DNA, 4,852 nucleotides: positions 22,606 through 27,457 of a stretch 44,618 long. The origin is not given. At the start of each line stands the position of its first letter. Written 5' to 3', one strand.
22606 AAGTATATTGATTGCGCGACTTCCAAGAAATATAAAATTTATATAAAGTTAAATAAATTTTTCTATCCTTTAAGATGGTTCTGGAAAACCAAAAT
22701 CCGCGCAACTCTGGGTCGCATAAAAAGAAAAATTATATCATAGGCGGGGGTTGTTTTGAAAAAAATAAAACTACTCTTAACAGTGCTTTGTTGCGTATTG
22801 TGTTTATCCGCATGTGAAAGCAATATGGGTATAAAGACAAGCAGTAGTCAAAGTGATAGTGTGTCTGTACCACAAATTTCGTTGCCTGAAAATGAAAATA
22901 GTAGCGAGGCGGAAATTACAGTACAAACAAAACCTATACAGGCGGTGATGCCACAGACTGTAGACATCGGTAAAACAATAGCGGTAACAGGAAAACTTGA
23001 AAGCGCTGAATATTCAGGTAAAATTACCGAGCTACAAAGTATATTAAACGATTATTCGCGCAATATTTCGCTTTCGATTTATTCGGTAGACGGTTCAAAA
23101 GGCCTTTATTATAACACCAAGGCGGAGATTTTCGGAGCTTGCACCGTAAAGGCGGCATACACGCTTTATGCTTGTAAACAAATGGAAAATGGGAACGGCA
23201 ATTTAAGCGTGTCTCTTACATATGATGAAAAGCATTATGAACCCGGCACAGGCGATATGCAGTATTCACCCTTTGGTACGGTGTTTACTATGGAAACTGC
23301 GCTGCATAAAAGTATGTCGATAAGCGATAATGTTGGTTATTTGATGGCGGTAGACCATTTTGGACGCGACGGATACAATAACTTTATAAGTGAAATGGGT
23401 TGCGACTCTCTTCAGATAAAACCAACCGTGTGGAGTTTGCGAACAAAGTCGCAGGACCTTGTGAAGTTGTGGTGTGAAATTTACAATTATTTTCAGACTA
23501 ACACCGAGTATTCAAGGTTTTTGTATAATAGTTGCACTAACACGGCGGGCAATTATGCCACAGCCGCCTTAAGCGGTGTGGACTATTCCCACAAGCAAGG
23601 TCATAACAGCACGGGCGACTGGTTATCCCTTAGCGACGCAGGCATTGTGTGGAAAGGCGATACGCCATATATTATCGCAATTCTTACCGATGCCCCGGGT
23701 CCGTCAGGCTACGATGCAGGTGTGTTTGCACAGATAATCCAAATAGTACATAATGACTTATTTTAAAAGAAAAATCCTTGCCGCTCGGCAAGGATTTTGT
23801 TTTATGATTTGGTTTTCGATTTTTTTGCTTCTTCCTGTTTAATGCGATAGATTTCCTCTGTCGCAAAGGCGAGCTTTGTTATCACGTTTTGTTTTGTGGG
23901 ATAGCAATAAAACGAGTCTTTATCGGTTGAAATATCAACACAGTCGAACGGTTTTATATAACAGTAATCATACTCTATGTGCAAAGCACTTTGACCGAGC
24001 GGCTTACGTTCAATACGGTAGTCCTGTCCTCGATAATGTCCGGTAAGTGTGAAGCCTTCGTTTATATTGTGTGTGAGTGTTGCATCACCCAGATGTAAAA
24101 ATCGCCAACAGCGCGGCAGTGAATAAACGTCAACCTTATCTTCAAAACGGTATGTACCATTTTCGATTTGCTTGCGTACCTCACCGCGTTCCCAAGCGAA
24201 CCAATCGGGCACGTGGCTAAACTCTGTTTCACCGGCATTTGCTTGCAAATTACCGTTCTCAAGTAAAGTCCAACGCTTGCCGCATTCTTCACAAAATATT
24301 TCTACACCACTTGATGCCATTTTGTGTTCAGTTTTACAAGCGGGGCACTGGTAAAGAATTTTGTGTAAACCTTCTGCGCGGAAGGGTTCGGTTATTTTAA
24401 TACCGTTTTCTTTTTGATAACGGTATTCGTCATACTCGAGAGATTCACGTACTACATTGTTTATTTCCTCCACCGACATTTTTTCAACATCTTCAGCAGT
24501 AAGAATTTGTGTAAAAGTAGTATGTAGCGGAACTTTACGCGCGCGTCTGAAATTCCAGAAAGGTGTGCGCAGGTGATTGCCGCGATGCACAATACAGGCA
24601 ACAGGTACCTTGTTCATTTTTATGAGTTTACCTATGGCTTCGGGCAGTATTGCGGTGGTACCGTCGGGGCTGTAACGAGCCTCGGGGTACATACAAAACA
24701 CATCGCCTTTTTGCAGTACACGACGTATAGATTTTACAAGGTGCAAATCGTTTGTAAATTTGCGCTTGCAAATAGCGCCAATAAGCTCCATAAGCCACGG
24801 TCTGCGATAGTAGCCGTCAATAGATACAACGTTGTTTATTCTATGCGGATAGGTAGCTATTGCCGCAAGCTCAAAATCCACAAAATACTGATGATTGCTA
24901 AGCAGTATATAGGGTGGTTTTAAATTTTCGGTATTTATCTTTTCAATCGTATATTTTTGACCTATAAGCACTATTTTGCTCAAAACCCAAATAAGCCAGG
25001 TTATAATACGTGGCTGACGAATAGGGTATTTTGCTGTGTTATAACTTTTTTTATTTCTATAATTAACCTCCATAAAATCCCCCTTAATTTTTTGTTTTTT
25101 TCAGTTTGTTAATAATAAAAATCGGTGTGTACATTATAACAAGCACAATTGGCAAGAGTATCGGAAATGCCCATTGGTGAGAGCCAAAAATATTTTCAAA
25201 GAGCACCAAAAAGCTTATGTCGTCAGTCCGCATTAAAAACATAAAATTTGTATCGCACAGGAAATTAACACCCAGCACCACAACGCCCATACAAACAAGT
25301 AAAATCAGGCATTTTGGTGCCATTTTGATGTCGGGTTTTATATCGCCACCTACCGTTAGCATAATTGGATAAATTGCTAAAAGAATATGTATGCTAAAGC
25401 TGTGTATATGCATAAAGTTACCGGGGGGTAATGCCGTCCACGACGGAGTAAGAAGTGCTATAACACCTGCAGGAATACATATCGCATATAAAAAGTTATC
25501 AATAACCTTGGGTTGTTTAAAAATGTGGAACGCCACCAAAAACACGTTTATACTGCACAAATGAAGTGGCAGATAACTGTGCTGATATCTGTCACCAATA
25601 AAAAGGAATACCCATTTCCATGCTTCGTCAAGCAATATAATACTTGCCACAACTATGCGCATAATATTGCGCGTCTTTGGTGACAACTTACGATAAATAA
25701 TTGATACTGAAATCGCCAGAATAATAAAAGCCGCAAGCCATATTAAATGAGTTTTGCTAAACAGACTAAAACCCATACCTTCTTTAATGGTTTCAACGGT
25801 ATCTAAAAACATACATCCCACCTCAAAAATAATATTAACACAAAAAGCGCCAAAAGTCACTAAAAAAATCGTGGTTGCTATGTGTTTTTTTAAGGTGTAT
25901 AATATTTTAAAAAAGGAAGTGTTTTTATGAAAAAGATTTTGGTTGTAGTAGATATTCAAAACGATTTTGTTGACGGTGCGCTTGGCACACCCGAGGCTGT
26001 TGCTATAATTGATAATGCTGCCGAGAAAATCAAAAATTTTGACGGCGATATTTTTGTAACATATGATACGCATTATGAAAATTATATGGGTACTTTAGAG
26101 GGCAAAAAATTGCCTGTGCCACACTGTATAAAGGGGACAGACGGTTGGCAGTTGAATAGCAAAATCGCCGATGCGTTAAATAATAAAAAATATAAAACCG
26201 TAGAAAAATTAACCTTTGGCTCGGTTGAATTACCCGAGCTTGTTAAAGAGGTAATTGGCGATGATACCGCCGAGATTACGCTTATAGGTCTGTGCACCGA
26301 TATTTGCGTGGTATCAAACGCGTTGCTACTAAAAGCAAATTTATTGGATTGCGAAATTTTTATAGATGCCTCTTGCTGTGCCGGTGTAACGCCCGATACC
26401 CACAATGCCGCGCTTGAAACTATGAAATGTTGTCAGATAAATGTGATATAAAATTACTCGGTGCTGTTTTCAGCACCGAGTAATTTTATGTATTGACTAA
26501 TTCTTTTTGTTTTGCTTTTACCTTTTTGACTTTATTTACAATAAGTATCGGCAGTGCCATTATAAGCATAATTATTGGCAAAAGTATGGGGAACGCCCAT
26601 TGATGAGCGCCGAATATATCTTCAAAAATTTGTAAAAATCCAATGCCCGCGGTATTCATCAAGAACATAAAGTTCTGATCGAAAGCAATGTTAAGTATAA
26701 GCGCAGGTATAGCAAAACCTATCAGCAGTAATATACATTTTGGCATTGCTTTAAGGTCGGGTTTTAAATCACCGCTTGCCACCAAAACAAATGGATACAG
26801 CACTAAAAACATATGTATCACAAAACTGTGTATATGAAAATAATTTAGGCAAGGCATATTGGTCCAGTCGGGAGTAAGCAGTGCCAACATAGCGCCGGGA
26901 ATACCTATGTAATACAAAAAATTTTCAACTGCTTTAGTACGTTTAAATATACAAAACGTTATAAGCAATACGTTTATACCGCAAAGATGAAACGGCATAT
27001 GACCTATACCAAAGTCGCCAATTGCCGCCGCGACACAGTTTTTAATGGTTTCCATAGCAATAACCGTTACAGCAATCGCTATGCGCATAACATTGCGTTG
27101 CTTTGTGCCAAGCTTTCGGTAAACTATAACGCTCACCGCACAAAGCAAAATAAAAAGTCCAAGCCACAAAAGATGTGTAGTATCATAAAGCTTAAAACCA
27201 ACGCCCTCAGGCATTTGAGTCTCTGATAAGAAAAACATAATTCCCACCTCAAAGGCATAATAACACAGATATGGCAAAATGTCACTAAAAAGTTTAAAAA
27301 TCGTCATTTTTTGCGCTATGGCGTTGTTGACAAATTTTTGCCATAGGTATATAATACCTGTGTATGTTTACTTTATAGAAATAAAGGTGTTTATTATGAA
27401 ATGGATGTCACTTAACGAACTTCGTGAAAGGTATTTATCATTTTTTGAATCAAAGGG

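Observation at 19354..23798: Candidate novel envelope module: YfhO-family membrane protein, PqqD-like RRE, TM-less S26 peptidase and beta-lactamase-like lipoprotein in one coupled operon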

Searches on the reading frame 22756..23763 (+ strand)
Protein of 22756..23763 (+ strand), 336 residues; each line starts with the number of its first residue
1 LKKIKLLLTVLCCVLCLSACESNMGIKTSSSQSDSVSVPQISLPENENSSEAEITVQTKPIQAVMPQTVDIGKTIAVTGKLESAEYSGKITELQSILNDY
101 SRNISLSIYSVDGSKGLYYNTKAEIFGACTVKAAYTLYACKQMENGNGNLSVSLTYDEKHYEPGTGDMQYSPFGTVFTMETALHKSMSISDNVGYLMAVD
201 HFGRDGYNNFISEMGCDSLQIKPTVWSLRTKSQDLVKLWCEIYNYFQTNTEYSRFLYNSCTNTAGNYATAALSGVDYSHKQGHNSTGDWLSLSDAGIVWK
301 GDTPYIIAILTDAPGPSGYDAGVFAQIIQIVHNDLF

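Call 3: search_protein_families(library=pfam, proteins=[window:22756-23763:+], max_evalue=0.01)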
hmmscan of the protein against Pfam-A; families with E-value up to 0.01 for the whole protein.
window:22756-23763:+ (336 aa): 1 family
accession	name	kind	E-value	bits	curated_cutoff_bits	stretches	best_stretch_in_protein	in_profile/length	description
PF13354.11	Beta-lactamase2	-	2.2e-25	89.7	22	1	107-311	3-214/214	Beta-lactamase enzyme family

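Call 4: search_protein_families(library=ncbifam, proteins=[window:22756-23763:+], max_evalue=0.01)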
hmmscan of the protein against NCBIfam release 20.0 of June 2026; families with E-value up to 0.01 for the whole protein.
window:22756-23763:+ (336 aa): 2 families
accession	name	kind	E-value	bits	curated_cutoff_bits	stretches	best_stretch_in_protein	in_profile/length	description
NF033103.1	bla_class_A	equivalog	1.9e-08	33.8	200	1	92-331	1-253/257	class A beta-lactamase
NF012099.1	SubclassA2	equivalog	0.00037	19.7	320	1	92-256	5-183/275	class A beta-lactamase, subclass A2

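Call 17: search_solved_structures(query=window:22756-23763:+, max_evalue=0.001, show_alignments=1)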
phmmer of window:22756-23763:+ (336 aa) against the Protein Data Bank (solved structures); distinct sequences matched with E-value up to 0.001: 5.
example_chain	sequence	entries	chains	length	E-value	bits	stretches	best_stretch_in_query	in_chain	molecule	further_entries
3cjm_A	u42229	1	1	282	1.8e-06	30.4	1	94-316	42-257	Putative beta-lactamase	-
2xfs_A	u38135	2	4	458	0.00015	24.1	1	133-215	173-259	ORF12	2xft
2xep_A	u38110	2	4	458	0.00024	23.4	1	134-215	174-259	ORF12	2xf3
2xgn_A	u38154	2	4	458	0.00024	23.4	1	134-215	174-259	ORF12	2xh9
4ewf_A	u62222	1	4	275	0.00075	21.8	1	113-218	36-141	Beta-lactamase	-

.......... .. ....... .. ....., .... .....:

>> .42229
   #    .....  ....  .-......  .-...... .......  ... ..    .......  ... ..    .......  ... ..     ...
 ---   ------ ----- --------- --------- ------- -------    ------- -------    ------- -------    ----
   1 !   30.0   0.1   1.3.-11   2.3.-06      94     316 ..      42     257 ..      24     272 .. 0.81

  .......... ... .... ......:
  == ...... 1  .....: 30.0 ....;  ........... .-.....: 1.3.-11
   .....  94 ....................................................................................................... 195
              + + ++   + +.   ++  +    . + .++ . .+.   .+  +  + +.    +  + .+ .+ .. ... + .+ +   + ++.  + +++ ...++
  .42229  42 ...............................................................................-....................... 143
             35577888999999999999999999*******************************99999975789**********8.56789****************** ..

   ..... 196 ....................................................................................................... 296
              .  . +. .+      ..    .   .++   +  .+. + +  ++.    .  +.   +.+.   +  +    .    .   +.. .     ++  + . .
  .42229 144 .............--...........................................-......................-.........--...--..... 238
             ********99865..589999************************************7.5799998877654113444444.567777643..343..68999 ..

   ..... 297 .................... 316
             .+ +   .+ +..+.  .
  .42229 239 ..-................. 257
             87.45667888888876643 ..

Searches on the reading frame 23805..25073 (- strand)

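Call 3: search_protein_families(library=pfam, proteins=[window:23805-25073:-], max_evalue=0.01)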
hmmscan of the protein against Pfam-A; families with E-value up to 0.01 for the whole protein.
window:23805-25073:- (423 aa): 1 family
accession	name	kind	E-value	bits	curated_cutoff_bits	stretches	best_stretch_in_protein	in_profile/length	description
PF01553.26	Acyltransferase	-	5.9e-06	26.6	23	1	44-159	3-127/132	Acyltransferase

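Call 4: search_protein_families(library=ncbifam, proteins=[window:23805-25073:-], max_evalue=0.01)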
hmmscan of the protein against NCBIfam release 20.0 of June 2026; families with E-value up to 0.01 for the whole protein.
window:23805-25073:- (423 aa): 1 family
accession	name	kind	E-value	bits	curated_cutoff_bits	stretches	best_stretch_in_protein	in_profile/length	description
NF006386.0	PRK08633.1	equivalog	1.3e-06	26.5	1221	1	34-159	420-547/1147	acyl-[ACP]--phospholipid O-acyltransferase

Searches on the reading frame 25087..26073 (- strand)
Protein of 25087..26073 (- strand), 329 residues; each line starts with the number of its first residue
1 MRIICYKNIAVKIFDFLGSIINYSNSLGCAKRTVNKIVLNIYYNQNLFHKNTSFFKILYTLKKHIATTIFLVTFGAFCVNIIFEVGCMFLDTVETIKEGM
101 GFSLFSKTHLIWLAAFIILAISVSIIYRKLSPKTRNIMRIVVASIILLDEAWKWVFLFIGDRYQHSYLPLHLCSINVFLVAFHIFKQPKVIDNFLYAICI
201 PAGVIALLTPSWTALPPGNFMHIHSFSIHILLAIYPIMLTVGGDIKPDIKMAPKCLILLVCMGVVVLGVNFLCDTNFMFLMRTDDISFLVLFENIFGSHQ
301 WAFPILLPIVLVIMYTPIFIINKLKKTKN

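Call 25: search_protein_families(library=pfam, proteins=[window:25087-26073:-], max_evalue=0.001)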
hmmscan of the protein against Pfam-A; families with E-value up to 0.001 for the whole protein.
window:25087-26073:- (329 aa): 1 family
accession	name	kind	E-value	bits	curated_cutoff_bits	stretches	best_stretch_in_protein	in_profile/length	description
PF14808.11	TMEM164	-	1.1e-36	126.8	25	1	104-315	1-217/217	TMEM164 family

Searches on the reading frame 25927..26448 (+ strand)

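Call 25: search_protein_families(library=pfam, proteins=[window:25927-26448:+], max_evalue=0.001)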
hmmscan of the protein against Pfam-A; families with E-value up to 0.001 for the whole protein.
window:25927-26448:+ (174 aa): 1 family
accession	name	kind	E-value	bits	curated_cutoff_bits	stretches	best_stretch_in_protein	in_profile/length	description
PF00857.26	Isochorismatase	-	4.2e-24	86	27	1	4-169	2-166/175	Isochorismatase domain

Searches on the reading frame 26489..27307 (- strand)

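Call 25: search_protein_families(library=pfam, proteins=[window:26489-27307:-], max_evalue=0.001)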
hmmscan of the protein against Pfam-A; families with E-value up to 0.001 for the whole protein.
window:26489-27307:- (273 aa): 1 family
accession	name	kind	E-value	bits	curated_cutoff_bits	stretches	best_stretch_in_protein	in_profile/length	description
PF14808.11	TMEM164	-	8.3e-37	127.2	25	1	40-250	1-213/217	TMEM164 family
